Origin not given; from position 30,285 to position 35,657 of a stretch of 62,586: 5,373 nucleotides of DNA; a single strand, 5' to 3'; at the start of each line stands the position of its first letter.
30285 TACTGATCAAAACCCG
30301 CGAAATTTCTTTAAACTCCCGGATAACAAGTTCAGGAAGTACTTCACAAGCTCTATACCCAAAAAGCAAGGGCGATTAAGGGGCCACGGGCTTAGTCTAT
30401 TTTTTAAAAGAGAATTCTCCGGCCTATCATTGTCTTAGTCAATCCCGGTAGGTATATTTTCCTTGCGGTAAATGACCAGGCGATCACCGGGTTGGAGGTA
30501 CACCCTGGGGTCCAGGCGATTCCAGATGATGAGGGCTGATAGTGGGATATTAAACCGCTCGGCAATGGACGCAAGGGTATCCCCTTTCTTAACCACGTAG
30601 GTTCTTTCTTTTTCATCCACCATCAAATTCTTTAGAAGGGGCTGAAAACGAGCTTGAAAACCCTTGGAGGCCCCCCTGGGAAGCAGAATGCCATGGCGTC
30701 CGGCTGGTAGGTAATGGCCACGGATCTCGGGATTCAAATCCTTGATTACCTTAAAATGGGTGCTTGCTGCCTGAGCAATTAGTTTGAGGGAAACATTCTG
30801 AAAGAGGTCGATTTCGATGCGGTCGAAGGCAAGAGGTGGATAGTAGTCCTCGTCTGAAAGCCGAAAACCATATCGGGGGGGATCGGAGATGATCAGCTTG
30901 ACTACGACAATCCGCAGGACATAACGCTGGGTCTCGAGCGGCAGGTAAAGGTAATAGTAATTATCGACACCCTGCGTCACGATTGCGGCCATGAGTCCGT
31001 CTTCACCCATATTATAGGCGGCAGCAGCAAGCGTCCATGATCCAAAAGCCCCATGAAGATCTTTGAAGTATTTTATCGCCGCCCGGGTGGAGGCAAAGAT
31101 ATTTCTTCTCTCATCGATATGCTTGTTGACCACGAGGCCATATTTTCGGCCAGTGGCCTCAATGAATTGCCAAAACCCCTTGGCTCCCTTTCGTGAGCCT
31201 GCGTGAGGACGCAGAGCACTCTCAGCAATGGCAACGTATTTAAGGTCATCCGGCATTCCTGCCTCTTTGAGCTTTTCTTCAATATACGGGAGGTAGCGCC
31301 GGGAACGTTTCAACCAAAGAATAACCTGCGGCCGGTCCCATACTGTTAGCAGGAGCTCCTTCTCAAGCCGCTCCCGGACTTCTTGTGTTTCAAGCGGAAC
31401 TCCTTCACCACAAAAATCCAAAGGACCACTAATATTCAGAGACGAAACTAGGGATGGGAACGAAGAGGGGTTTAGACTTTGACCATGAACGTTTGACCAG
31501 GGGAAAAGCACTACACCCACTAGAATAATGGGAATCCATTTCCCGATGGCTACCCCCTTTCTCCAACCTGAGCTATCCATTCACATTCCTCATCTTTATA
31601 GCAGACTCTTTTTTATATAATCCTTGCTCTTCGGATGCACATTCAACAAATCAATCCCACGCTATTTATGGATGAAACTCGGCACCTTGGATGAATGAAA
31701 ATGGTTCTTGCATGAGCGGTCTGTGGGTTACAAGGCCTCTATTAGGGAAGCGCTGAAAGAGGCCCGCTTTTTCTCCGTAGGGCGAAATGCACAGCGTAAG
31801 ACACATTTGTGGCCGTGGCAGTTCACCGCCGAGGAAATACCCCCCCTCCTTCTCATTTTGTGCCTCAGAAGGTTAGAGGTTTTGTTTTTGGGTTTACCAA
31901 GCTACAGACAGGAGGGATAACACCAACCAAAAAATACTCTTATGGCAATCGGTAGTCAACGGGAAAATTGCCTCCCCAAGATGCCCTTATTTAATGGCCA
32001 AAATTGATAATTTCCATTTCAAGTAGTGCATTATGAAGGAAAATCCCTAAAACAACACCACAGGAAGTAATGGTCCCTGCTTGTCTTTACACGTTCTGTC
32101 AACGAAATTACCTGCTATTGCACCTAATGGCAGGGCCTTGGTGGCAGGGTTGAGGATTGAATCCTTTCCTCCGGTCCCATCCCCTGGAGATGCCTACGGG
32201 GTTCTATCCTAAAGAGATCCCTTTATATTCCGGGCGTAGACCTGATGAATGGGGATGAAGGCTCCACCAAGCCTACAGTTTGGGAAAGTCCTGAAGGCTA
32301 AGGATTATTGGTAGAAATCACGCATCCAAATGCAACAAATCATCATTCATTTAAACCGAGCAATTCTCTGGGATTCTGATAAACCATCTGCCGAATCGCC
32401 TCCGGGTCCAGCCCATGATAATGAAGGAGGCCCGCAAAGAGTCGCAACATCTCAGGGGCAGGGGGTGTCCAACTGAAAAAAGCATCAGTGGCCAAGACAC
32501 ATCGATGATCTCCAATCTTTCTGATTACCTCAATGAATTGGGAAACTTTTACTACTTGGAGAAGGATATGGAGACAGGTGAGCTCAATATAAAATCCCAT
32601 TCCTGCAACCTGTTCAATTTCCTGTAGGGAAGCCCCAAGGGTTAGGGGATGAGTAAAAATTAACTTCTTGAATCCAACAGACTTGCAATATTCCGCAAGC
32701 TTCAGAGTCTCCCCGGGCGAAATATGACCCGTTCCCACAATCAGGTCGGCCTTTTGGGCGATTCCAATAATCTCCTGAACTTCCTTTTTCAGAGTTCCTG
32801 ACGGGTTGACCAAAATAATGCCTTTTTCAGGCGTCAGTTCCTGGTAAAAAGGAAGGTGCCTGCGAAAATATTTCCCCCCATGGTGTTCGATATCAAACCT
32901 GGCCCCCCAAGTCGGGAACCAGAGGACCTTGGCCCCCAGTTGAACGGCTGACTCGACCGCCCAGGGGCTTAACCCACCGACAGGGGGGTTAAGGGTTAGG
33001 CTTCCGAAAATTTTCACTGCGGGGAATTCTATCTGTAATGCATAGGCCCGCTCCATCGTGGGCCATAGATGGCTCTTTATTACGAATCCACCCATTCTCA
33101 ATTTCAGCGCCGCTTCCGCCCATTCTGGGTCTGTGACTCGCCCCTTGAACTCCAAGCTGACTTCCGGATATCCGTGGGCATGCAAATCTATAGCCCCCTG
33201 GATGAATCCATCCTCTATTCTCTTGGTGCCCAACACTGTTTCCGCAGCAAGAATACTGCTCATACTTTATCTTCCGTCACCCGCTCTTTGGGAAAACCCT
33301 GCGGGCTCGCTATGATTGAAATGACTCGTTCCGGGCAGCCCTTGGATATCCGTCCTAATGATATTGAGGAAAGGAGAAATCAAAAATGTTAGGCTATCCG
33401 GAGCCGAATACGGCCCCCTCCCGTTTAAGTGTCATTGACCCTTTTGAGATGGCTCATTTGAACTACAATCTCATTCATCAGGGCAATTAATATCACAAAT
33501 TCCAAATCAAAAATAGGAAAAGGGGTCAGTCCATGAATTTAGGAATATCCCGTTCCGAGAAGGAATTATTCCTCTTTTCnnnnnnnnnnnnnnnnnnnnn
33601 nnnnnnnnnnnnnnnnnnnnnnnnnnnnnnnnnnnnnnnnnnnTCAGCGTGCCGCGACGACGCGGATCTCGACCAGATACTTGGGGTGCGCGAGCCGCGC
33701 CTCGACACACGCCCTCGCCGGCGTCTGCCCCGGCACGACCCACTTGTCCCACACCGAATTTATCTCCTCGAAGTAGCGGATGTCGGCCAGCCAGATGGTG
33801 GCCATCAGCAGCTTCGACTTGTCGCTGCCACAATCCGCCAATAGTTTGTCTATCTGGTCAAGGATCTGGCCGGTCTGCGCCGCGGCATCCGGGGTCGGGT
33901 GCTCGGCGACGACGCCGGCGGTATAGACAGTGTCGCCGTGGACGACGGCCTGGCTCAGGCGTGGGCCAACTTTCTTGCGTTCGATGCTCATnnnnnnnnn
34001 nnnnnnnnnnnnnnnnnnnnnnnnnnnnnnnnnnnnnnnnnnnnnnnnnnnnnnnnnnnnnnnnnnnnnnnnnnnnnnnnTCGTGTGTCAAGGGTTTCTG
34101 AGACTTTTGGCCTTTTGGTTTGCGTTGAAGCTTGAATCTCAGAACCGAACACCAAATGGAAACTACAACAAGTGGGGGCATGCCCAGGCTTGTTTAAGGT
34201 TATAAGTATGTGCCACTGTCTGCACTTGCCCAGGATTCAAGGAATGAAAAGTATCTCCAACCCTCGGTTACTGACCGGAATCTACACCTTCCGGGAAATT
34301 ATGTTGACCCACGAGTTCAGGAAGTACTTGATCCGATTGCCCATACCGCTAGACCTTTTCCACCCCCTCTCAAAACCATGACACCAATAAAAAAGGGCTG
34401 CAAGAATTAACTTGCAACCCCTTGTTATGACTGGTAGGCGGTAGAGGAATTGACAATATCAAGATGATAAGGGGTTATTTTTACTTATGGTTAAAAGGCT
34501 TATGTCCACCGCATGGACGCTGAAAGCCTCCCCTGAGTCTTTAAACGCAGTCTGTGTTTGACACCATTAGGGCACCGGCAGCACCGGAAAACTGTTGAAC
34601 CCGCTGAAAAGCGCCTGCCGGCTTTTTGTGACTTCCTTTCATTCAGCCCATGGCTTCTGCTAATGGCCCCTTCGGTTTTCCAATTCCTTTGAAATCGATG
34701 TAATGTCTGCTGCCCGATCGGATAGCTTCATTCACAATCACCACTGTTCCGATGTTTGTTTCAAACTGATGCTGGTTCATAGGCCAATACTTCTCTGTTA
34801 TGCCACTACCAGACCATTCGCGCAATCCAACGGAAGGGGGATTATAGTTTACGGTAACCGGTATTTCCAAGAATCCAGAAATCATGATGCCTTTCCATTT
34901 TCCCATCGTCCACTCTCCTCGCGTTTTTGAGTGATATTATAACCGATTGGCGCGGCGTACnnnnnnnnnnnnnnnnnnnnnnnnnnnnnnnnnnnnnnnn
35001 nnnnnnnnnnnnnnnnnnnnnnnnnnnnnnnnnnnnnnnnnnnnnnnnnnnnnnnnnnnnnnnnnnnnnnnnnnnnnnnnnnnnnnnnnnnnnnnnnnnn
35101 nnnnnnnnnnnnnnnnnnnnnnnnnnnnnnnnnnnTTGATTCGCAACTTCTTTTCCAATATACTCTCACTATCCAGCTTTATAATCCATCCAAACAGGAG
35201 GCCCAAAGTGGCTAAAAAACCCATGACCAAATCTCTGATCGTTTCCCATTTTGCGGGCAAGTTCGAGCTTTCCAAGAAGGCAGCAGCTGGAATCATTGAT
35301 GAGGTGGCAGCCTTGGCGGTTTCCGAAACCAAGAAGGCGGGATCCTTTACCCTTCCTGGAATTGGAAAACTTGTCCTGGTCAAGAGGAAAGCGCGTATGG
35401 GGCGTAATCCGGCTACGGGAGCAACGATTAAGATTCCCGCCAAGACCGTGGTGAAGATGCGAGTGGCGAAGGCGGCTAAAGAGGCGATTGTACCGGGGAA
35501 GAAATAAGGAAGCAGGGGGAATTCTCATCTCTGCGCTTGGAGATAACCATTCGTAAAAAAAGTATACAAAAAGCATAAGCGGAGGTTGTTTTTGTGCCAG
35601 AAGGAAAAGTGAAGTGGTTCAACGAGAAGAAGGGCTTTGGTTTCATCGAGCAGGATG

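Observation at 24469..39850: tRNA-Val with an exact 22-nt 3'-end copy 5.3 kb away and a decayed tRNA(Ala-like) 3' fragment 15 kb away, each with a homologous terminator-hairpin flank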

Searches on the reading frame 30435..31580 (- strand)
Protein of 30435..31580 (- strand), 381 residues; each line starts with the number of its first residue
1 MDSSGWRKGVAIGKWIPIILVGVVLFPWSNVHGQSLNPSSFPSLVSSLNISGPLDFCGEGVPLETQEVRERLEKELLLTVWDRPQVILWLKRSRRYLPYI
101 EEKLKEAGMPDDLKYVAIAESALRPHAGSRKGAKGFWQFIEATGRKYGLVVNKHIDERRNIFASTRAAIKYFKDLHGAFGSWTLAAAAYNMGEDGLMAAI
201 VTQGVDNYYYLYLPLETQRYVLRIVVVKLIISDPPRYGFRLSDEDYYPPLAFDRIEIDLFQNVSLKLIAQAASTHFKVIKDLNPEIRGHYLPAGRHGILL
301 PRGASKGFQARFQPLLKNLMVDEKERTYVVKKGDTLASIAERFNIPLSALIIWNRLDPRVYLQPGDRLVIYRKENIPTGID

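Call 10: search_protein_families(library=pfam, proteins=[window:30435-31580:-], max_evalue=0.01)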
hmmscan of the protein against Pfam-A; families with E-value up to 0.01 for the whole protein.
window:30435-31580:- (381 aa): 3 families
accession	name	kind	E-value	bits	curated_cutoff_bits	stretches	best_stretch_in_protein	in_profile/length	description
PF01464.25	SLT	-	4.6e-20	71.8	21.3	1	100-200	4-105/117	Transglycosylase SLT domain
PF01476.26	LysM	-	6.3e-16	58.5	20.9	1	328-370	1-42/43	LysM domain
PF23473.1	LysM3_LYK4_5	-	0.0012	19.3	29.3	1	327-354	4-31/48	LYK4/5 LysM3 domain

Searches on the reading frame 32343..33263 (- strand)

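Call 10: search_protein_families(library=pfam, proteins=[window:32343-33263:-], max_evalue=0.01)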
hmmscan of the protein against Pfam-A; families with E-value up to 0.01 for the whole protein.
window:32343-33263:- (306 aa): 2 families
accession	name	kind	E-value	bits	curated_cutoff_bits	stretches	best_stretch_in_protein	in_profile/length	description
PF19799.5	DUF6282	-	4.1e-56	190.2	26.8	1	23-227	1-196/196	Family of unknown function (DUF6282)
PF04909.20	Amidohydro_2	-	0.00049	20.4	26.4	1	245-304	231-289/289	Amidohydrolase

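Call 78: search_protein_families(library=ncbifam, proteins=[window:32343-33263:-], max_evalue=0.00001)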
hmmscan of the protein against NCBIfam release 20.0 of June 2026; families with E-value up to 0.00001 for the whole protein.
window:32343-33263:- (306 aa): 0 families

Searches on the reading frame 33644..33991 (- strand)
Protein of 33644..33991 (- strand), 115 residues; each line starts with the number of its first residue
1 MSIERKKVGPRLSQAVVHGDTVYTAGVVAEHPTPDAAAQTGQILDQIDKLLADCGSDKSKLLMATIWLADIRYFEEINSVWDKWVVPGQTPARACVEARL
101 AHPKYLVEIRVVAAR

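Call 21: search_protein_families(library=pfam, proteins=[window:33644-33991:-], max_evalue=1)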
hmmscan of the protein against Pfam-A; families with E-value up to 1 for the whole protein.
window:33644-33991:- (115 aa): 3 families
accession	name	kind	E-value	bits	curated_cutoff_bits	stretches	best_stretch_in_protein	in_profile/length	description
PF01042.26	Ribonuc_L-PSP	-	3.1e-25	89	27.3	1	11-114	10-120/121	Endoribonuclease L-PSP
PF21877.2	PH_NF1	-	0.071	14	27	1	56-80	31-55/95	PH domain-like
PF23272.1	DUF7075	-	0.076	12.7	23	1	78-105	91-118/280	Domain of unknown function (DUF7075)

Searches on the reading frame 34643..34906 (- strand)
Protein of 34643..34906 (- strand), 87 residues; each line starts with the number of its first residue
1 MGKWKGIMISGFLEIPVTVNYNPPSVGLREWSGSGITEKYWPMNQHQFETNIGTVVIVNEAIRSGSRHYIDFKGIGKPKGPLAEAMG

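Call 10: search_protein_families(library=pfam, proteins=[window:34643-34906:-], max_evalue=0.01)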
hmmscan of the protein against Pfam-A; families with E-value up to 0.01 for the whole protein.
window:34643-34906:- (87 aa): 0 families

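Call 78: search_protein_families(library=ncbifam, proteins=[window:34643-34906:-], max_evalue=0.00001)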
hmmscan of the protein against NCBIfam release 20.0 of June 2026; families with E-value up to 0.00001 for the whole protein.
window:34643-34906:- (87 aa): 0 families

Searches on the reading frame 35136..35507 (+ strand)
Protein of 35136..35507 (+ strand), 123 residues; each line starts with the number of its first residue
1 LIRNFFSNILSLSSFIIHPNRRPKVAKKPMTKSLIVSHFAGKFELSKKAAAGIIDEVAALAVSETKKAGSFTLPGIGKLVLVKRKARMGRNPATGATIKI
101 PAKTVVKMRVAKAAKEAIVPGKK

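Call 21: search_protein_families(library=pfam, proteins=[window:35136-35507:+], max_evalue=1)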
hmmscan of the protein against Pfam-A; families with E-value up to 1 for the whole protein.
window:35136-35507:+ (123 aa): 2 families
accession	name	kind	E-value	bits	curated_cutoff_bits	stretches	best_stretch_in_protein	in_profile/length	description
PF00216.26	Bac_DNA_binding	-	1.4e-20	73.8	22.4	1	30-118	1-89/90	Bacterial DNA-binding protein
PF18175.6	HU-CCDC81_bac_2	-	0.11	12.8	35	1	33-82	1-50/70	CCDC81-like prokaryotic HU domain 2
